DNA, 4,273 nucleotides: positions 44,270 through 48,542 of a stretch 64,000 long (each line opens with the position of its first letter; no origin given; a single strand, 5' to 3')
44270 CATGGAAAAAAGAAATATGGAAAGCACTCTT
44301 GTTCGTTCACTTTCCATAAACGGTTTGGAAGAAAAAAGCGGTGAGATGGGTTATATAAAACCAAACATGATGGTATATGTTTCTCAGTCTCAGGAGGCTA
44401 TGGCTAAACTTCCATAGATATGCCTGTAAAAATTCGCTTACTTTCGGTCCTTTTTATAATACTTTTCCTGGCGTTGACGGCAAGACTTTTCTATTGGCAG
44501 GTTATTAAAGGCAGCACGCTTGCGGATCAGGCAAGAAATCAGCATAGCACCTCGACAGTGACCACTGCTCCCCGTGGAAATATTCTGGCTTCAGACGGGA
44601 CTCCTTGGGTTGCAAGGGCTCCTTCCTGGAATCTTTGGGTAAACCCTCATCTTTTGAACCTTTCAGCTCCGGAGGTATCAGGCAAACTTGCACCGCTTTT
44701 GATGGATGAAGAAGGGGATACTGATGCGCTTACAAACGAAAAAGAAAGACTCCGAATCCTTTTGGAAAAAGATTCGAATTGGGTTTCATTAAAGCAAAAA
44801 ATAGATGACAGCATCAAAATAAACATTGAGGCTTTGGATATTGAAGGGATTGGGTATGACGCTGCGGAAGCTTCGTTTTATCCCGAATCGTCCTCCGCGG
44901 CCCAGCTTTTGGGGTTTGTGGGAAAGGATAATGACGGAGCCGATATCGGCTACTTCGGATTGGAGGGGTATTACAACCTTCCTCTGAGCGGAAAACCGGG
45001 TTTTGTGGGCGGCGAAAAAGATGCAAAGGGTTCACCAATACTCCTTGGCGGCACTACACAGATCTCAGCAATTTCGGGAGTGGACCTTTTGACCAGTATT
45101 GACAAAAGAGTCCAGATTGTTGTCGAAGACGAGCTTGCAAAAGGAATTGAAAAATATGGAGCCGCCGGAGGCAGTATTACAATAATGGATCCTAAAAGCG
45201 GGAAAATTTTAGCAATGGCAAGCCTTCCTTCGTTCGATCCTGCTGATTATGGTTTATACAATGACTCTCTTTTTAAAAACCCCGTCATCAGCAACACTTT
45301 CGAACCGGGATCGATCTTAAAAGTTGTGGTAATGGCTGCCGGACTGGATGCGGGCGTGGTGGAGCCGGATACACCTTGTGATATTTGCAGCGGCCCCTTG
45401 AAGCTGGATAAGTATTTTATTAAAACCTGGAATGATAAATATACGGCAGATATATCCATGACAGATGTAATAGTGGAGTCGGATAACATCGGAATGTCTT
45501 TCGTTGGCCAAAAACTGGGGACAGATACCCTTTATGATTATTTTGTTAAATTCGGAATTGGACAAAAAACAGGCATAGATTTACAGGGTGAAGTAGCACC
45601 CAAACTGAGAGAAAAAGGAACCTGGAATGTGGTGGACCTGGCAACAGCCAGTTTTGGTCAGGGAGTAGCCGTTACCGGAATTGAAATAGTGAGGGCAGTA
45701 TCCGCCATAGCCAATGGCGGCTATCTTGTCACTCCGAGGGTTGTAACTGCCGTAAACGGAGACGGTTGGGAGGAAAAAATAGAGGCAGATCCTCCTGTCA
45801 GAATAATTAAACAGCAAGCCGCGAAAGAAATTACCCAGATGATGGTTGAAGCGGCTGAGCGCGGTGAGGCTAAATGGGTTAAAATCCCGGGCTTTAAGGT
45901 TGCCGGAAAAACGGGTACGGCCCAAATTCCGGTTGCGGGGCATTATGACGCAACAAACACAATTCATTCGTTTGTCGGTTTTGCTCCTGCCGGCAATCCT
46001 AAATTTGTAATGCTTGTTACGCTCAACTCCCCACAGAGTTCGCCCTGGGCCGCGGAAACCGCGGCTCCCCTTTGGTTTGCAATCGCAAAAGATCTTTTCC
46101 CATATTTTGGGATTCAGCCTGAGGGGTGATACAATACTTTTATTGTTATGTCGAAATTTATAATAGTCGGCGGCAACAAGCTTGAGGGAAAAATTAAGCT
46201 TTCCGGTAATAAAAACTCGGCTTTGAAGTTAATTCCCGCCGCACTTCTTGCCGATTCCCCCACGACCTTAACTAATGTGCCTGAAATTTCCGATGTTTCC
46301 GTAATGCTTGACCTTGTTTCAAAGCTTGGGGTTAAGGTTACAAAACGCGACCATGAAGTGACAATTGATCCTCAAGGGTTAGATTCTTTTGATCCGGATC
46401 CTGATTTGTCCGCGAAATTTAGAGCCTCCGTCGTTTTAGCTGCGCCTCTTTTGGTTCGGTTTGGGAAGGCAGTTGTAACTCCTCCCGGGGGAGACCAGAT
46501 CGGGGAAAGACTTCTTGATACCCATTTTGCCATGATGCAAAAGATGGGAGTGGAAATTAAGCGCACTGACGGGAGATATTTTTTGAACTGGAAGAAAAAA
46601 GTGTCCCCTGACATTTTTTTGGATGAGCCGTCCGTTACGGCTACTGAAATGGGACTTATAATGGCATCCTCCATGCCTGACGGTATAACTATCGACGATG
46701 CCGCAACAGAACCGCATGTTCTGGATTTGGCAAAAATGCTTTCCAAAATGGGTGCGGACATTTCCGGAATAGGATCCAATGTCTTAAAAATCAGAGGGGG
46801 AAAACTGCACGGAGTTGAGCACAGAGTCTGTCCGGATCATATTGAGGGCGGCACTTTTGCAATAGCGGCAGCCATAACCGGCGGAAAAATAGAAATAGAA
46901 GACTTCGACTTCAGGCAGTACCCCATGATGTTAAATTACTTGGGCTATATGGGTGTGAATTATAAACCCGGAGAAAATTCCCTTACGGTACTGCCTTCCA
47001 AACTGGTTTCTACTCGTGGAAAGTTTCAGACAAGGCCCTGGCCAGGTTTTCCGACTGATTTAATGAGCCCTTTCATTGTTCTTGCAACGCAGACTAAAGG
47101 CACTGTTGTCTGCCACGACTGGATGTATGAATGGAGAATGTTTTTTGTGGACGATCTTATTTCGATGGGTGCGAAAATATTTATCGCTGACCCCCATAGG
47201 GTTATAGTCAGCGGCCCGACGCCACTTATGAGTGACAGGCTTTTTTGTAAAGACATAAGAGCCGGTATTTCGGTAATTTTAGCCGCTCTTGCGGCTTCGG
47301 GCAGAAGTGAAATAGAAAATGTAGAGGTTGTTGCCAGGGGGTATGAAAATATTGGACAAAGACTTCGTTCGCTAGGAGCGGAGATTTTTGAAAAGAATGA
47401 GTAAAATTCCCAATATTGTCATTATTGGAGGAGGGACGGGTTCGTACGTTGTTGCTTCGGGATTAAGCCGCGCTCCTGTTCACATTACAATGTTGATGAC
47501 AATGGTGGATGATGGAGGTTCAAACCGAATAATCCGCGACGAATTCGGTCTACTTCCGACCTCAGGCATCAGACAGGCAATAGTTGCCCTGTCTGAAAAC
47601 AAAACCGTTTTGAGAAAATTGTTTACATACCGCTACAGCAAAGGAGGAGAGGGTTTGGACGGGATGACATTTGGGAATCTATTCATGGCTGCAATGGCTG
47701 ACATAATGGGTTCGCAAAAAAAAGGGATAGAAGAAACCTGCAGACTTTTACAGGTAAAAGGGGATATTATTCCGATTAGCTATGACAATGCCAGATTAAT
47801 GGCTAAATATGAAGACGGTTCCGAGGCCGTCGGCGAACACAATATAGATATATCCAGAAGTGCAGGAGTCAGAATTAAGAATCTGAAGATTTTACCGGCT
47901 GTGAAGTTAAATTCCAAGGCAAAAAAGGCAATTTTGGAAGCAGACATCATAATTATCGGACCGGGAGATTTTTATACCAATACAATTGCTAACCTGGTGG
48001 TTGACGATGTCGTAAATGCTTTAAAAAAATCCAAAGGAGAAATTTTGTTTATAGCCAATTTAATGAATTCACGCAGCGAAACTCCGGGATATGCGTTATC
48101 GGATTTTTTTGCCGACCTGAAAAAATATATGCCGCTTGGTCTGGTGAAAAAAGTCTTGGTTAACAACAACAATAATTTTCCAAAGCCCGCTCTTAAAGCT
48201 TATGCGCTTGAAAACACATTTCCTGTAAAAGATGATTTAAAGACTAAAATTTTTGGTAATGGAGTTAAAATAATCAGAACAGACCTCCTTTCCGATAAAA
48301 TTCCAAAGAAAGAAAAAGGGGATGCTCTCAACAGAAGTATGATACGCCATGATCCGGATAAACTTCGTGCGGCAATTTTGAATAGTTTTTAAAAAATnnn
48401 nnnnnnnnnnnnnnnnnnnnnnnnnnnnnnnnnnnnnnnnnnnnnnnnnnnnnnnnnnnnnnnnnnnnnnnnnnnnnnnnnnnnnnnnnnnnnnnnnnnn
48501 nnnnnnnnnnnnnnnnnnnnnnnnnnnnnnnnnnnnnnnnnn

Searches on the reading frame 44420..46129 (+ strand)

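Call 9: search_protein_families(library=pfam, proteins=[window:44420-46129:+], max_evalue=0.001)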
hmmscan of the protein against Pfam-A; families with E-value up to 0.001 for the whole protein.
window:44420-46129:+ (569 aa): 2 families
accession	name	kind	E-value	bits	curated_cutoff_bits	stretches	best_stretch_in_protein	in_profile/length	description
PF00905.27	Transpeptidase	-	2.9e-70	237.3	22.1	1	251-550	1-292/299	Penicillin binding protein transpeptidase domain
PF03717.20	PBP_dimer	-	1.1e-11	45.9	24.4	1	48-207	2-176/180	Penicillin-binding Protein dimerisation domain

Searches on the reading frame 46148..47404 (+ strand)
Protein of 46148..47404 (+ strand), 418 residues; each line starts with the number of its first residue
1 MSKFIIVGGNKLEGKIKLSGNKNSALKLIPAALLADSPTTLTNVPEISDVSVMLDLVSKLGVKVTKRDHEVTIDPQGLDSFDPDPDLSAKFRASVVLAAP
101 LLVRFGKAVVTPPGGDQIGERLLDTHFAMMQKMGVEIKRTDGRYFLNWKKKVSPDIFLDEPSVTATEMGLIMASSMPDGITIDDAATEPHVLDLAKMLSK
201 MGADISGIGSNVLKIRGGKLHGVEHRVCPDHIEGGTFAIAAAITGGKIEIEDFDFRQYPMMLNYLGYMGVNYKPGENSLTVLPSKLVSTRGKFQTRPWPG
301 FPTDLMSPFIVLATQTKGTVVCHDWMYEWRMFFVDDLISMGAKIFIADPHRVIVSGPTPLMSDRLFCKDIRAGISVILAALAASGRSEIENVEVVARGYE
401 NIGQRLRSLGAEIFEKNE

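Call 9: search_protein_families(library=pfam, proteins=[window:46148-47404:+], max_evalue=0.001)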
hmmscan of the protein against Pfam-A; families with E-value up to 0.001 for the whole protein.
window:46148-47404:+ (418 aa): 1 family
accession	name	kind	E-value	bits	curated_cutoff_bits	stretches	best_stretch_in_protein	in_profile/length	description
PF00275.25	EPSP_synthase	-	3.6e-64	217.4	22.8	1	8-405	3-416/417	EPSP synthase (3-phosphoshikimate 1-carboxyvinyltransferase)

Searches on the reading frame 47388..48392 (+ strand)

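Call 10: search_protein_families(library=pfam, proteins=[window:47388-48392:+], max_evalue=0.001)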
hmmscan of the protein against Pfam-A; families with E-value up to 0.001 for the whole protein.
window:47388-48392:+ (334 aa): 1 family
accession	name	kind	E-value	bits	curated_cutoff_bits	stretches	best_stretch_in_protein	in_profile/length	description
PF01933.23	CofD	-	6.7e-69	232.7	30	1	10-301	1-290/290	2-phospho-L-lactate transferase CofD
